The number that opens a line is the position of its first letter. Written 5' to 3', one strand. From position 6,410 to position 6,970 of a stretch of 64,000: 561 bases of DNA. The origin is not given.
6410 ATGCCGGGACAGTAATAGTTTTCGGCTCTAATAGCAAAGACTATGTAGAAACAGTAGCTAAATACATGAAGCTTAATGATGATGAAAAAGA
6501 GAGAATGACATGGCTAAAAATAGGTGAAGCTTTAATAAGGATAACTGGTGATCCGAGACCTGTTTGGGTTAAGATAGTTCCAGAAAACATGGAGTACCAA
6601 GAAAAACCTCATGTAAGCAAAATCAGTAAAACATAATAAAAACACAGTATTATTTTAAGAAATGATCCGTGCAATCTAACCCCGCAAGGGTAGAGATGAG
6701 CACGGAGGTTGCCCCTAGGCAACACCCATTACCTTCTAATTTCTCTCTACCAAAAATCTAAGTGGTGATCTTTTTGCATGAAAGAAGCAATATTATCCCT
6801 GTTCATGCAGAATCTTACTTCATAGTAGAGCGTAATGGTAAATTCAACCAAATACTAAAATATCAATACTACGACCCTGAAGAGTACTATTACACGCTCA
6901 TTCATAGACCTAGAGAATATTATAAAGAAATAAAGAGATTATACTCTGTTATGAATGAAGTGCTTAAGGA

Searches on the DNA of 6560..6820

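Call 74: search_rna_families(source=window, start=6560, end=6820, threshold=evalue, max_evalue=5, show_alignments=2)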
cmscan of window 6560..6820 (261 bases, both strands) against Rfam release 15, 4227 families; matches with E-value up to 5: 1.
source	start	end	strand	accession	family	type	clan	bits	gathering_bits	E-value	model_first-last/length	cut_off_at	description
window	6639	6677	-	RF00706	mir-263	Gene; miRNA;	CL00093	13.5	51.3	1.6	24-62/86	no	mir-263 microRNA precursor family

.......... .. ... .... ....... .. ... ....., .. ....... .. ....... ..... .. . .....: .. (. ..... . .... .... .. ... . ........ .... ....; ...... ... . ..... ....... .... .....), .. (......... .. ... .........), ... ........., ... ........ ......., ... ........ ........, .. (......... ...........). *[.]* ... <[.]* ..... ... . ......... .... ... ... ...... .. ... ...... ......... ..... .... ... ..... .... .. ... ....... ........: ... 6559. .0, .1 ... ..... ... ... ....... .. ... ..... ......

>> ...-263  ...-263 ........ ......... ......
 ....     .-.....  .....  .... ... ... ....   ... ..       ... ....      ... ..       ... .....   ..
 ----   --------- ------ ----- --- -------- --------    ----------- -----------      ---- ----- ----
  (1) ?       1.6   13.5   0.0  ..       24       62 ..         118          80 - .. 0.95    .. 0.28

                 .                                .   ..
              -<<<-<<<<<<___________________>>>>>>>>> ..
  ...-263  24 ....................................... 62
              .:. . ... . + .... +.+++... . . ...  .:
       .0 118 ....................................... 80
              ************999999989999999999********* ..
